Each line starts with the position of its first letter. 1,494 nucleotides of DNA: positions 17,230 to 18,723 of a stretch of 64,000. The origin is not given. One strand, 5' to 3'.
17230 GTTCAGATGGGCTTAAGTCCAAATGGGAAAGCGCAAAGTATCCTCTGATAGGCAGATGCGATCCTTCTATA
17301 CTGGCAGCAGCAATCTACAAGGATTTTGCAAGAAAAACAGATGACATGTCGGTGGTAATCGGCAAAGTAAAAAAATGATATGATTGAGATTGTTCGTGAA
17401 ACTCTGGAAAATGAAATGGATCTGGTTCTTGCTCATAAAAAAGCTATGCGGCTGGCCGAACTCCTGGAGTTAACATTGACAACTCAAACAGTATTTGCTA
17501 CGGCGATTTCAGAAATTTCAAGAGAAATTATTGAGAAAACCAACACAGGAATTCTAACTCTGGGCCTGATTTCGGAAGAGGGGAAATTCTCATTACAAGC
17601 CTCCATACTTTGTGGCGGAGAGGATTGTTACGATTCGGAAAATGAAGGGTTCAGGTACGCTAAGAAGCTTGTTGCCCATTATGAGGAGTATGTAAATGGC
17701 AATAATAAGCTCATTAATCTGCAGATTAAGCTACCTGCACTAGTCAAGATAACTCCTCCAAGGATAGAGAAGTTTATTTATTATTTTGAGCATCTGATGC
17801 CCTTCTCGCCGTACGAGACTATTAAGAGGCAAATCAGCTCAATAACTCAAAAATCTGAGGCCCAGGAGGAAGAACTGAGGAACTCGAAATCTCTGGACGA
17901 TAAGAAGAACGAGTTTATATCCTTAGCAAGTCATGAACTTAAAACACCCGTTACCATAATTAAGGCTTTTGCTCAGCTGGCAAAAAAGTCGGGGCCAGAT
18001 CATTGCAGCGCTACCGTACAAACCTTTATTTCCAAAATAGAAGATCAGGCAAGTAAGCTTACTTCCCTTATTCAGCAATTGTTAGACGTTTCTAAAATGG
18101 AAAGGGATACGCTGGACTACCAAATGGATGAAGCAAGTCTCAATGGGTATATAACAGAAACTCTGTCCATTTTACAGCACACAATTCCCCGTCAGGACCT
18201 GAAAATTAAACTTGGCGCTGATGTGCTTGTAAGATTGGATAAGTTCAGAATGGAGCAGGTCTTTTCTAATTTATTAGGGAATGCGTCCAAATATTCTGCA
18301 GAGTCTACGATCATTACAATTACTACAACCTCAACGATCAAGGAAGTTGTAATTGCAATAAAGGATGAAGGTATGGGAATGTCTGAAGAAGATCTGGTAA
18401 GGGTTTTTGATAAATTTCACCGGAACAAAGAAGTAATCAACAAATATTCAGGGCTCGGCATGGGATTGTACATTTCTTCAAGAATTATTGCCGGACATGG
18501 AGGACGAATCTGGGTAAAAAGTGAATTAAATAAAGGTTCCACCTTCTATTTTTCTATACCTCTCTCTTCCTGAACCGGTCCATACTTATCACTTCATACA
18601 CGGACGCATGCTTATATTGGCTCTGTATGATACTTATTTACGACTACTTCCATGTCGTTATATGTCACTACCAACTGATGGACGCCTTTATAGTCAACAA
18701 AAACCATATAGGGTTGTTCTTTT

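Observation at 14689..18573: A stressosome (RsbR-RsbS-RsbT) operon whose output is an HATPase-PP2C fusion and an orphan histidine kinase, rather than a sigma-B module.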

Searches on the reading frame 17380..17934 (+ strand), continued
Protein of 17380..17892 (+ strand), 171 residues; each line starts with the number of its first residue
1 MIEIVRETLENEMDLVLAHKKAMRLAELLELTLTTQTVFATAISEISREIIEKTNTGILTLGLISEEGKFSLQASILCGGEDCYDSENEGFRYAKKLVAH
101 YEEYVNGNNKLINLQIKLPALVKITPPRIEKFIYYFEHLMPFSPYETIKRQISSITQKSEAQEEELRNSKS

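Call 64: find_homologous_proteins(query=A2, max_evalue=0.001)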
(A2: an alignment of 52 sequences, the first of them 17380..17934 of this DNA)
Query A2 (52 sequences) (185 aa, profile of the alignment): 1287 proteins with E <= 0.001 among 5264 candidates; the best 120 are listed.
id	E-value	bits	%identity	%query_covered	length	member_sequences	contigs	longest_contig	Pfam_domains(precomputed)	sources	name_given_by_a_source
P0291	3.7e-66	241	39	91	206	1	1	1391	-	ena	-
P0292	9.7e-66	239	39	93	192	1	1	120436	-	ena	-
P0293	3.4e-65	237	38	91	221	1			-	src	-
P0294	1.3e-64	236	39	91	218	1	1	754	-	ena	-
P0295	2.9e-64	234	39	91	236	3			-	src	-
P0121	1.0e-63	233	47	100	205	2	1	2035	-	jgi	jgi:signal transduction histidine kinase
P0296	2.7e-63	231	42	91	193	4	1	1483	-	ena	-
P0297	3.7e-63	231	39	91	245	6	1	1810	-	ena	-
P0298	5.3e-63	230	41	91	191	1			-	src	-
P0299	6.4e-63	230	38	91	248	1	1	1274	-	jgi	-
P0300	9.5e-63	229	40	91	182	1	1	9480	-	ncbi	ncbi:MAG: PAS domain-containing sensor histidine kinase, partial [Chitinophagaceae bacterium]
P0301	3.2e-62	228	42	100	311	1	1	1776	PF00512.32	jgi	jgi:signal transduction histidine kinase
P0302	7.3e-62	227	44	100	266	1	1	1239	PF00512.32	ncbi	-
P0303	1.1e-61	226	41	91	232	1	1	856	-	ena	-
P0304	5.0e-61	224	39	93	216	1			-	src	-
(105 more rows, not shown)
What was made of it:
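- The HK N-domain profile hits free-standing proteins named RsbT at 1e-13 to 1e-15 in 5.8 billion sequences (call 64).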

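Call 68: list_cluster_members(proteins=[L012:2140-3072:+, L012:3845-4885:+, L012:4882-6318:+, L011:3008-4045:+, L011:1004-2227:+, L010:9253-10122:+, L010:6248-6904:-, L012:164-2041:+])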
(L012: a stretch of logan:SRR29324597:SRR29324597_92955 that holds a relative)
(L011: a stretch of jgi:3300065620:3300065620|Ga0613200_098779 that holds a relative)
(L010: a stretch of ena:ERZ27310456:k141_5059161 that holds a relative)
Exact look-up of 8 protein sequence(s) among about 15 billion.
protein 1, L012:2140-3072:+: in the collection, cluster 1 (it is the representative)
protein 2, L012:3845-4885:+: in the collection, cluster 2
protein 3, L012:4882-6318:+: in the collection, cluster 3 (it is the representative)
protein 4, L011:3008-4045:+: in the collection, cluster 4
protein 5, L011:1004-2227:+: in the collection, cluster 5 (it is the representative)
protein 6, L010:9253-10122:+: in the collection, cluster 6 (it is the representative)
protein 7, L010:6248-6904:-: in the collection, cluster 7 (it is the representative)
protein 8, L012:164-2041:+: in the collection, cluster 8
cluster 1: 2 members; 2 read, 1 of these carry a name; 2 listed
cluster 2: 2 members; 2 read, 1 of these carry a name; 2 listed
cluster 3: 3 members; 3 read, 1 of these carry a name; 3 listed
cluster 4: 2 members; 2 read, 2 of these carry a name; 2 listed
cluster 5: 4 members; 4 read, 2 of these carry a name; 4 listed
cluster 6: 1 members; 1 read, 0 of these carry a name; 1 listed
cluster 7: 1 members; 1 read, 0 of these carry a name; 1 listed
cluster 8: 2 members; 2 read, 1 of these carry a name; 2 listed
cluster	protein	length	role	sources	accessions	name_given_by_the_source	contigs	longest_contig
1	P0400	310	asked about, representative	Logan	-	-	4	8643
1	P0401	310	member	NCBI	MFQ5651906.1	MAG: STAS domain-containing protein [bacterium]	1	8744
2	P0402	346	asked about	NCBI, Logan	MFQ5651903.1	MAG: SpoIIE family protein phosphatase [bacterium]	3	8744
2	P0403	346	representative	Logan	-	-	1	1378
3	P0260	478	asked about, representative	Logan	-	-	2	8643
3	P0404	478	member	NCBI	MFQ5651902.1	MAG: ATP-binding protein [bacterium]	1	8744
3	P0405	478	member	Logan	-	-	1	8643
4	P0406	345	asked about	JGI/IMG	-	anti-sigma regulatory factor (Ser/Thr protein kinase)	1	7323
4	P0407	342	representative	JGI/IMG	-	anti-sigma regulatory factor (Ser/Thr protein kinase)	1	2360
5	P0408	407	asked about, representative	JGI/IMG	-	rsbT co-antagonist protein RsbR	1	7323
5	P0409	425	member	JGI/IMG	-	rsbT co-antagonist protein RsbR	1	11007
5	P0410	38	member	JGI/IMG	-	-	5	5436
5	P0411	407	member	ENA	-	-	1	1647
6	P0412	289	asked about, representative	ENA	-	-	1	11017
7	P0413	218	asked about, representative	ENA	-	-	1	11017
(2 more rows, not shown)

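Call 73: find_related_loci(query=A1, collection=metagenome_contigs, flank=7000)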
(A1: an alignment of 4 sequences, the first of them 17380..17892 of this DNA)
Query A1 (171 aa) in metagenome_contigs; peptide patterns used: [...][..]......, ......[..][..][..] (x = any residue, [..] = any of these).
354 stretches matched a pattern; 148 encode a relative of the query (tblastn E <= 1e-3); the best 80 are kept; 80 distinct loci.
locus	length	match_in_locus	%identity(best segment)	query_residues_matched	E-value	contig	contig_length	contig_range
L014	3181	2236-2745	45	1-170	6e-43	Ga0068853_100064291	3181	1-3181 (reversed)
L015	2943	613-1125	46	1-171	2e-42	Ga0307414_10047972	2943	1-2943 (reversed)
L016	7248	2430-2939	46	1-170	3e-42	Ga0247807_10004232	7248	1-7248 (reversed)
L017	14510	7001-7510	46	1-170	9e-42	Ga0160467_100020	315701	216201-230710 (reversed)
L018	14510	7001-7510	45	1-170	3e-41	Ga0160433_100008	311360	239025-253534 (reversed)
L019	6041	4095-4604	46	1-170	6e-41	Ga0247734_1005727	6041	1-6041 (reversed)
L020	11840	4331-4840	45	1-170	4e-41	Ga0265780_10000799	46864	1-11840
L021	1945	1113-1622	42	1-170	1e-40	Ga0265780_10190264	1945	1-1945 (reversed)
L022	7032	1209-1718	44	1-170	8e-41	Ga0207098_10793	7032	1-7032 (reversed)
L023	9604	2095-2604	45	1-170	1e-40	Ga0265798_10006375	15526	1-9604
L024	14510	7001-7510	42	1-170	3e-40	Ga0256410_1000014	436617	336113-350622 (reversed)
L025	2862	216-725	45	1-170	3e-40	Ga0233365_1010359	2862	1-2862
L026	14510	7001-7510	43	1-170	5e-40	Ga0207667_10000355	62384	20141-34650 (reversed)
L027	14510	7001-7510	44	1-170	3e-40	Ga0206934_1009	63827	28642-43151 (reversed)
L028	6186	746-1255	44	1-170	7e-40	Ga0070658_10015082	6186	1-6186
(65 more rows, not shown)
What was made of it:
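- Tried and rejected: It succeeded with A1 (call 73).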

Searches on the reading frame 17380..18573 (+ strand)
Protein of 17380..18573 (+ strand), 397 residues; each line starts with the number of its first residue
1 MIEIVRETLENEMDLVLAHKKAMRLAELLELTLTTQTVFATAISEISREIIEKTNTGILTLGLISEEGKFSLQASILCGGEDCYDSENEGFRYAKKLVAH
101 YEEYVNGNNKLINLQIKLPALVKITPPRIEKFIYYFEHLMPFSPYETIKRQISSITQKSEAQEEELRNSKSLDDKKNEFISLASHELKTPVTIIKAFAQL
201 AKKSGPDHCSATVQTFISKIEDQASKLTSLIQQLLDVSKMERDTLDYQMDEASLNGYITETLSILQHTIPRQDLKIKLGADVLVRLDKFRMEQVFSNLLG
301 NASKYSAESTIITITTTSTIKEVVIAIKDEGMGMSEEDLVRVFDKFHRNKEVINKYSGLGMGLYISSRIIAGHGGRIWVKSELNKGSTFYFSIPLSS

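Call 3: search_protein_families(library=pfam, proteins=[window:17380-18573:+], max_evalue=0.01)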
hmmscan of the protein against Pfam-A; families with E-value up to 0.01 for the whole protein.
window:17380-18573:+ (397 aa): 3 families
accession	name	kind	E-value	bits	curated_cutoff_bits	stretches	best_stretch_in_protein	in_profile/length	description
PF02518.31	HATPase_c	-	3.1e-25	89.2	26.4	1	287-396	2-110/111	Histidine kinase-, DNA gyrase B-, and HSP90-like ATPase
PF00512.31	HisKA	-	4.4e-14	52.7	26.9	1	176-241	2-64/66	His Kinase A (phospho-acceptor) domain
PF13589.12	HATPase_c_3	-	1.9e-06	28.4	25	1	291-371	3-85/137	Histidine kinase-, DNA gyrase B-, and HSP90-like ATPase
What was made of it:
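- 17905..18573 (+): Histidine-kinase core. HisKA/DHp at aa 176-241 with His185 in SHELKTP; HATPase_c at aa 287-396 with the N-box (GNASKY), G1 (DEGMGM) and G2 (GLGMGL). Pfam HisKA 4.4e-14 and HATPase_c 3.1e-25 (call 3).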

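Call 4: search_protein_families(library=ncbifam, proteins=[window:17380-18573:+], max_evalue=0.01)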
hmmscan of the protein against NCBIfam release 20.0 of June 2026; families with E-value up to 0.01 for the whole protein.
window:17380-18573:+ (397 aa): 85 families (the best 25 are shown)
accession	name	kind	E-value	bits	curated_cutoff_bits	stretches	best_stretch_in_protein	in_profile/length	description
NF046044.1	PnpS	equivalog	1.3e-52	179.1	400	1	166-394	160-390/390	two-component system histidine kinase PnpS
NF033092.0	HK_WalK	equivalog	5e-46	157.5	725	1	169-395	365-594/594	cell wall metabolism sensor histidine kinase WalK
TIGR02966.1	phoR_proteo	equivalog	4.6e-43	147.5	334.2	1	166-392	104-332/333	phosphate regulon sensor histidine kinase PhoR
NF041880.1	EPS_EpsF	equivalog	2.6e-42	145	900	1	168-392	266-490/492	response regulator EpsF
NF047874.1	MASE3_PAS_HK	subfamily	4.4e-40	138.1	560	1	150-395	373-625/655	MASE3 domain-containing sensor histidine kinase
NF006800.0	PRK09303.1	equivalog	1.3e-38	133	342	1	174-395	149-377/383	histidine kinase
NF008468.0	PRK11360.1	equivalog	4.6e-35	121.1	646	1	180-396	400-609/616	two-component system sensor histidine kinase AtoS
NF033091.0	HK_VanS_ACDEFG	equivalog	2e-34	119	400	1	147-385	48-285/293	vancomycin resistance histidine kinase VanS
NF007793.0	PRK10490.1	equivalog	3.2e-34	118.1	1123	1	162-396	650-883/895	two-component system sensor histidine kinase KdpD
NF041735.1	hist_kin_RppB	equivalog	4.5e-34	118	400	1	177-394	217-438/438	two-component system sensor histidine kinase RppB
NF008312.0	PRK11100.1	equivalog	1.6e-33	116.3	356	1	148-392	232-471/477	two-component system sensor histidine kinase CreC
NF008318.0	PRK11107.1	equivalog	2.9e-33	115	890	1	176-396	293-519/920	two-component sensor histidine kinase BarA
NF038297.2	hybrid_HK_HrmK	equivalog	2.6e-32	112.2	725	1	150-396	209-458/607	hybrid histidine kinase/response regulator HrmK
NF033093.1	HK_VicK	exception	8.9e-32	110.3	680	1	175-394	208-434/448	cell wall metabolism sensor histidine kinase VicK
NF045911.1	TCSHisKinNblS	equivalog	1.1e-31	109.9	1000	1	171-394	383-619/621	two-component system sensor histidine kinase NblS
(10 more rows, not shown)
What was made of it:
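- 17905..18573 (+): NCBIfam PnpS-, WalK- and PhoR-like cores at 1e-43 to 1e-52, all below their cut-offs (call 4).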

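Call 23: predict_structure(protein=window:17380-18573:+)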
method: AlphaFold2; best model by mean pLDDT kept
length: 397 residues; sequences in the alignment: 1
mean_pLDDT: 38.3   pTM: 0.21
mean pLDDT of the five models: 38.3, 33.5, 32.4, 32.2, 31.5
residues with pLDDT >= 90: 0; 70-90: 0; 50-70: 5; < 50: 392
segments of 3 or more residues with pLDDT < 50: 1-170, 172-341, 348-397
pLDDT, mean of each block of 10 residues (from residue 1): 36 42 40 34 39 41 34 39 44 48 41 29 30 33 38 42 45 44 40 40 40 44 45 39 35 33 31 25 27 35 32 33 40 46 49 42 43 44 35 38
secondary structure, 60 per line:
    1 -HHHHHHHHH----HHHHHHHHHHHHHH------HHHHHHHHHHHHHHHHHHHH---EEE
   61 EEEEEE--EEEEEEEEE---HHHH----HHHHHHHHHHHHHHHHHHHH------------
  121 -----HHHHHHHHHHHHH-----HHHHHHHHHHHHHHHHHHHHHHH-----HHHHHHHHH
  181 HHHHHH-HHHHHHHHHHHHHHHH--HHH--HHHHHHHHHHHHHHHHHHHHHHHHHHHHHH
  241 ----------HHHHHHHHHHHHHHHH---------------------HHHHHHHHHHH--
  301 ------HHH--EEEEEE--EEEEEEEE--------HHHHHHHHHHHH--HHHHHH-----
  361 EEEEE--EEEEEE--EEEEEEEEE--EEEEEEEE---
elements in order: H2-10 H15-28 H35-54 E58-66 E69-77 H81-84 H89-108 H126-138 H144-166 H172-186 H188-203 H211-240 H251-266 H288-298 E312-317 E320-327 H336-347 H350-355 E361-365 E368-373 E376-384 E387-394

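Call 30: list_cluster_members(proteins=[P0259, P0270, P0199, P0220, P0238, P0173, P0124, window:17380-18573:+])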
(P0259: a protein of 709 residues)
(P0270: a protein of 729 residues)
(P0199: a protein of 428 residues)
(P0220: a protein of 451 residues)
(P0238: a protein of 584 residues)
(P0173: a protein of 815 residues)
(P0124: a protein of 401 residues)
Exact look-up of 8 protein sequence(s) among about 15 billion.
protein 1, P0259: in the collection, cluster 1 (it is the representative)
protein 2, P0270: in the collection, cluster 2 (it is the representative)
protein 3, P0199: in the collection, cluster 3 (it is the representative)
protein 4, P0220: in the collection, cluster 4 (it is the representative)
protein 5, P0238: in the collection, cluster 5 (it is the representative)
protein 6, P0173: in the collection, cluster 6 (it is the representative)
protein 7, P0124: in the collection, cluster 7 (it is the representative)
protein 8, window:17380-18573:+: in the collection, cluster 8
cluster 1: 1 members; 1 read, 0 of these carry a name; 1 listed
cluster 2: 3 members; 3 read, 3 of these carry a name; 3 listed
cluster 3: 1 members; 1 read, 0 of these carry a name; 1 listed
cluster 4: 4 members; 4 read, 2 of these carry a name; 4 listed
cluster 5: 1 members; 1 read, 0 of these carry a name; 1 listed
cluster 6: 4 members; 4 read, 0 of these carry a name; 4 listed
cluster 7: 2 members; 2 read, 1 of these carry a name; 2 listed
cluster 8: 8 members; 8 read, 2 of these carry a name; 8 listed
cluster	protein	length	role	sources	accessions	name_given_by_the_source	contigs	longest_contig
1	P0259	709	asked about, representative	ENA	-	-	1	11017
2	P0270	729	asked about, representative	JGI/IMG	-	signal transduction histidine kinase/DNA-binding response OmpR family regulator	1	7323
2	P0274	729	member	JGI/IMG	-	signal transduction histidine kinase/DNA-binding response OmpR family regulator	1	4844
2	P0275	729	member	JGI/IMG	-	signal transduction histidine kinase/CheY-like chemotaxis protein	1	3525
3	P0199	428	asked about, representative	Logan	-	-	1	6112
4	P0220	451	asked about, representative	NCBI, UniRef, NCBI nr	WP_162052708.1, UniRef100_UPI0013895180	sensor histidine kinase [Pontibacter pamirensis] | sensor histidine kinase n=1 Tax=Pontibacter pamirensis TaxID=2562824 RepID=UPI0013895180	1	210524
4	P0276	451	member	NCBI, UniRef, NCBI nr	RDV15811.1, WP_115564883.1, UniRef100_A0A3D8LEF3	histidine kinase [Pontibacter diazotrophicus] | histidine kinase n=1 Tax=Pontibacter diazotrophicus TaxID=1400979 RepID=A0A3D8LEF3_9BACT | ATP-binding protein [Pontibacter diazotrophicus]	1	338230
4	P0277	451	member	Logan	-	-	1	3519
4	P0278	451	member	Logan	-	-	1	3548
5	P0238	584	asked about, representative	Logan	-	-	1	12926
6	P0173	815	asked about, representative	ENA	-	-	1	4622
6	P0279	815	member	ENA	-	-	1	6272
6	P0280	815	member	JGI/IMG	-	-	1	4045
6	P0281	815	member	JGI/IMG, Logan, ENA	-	-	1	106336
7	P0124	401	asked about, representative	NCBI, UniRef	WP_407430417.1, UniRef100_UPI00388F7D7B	ATP-binding protein [Arcticibacter sp.] | ATP-binding protein n=1 Tax=Arcticibacter sp. TaxID=1872630 RepID=UPI00388F7D7B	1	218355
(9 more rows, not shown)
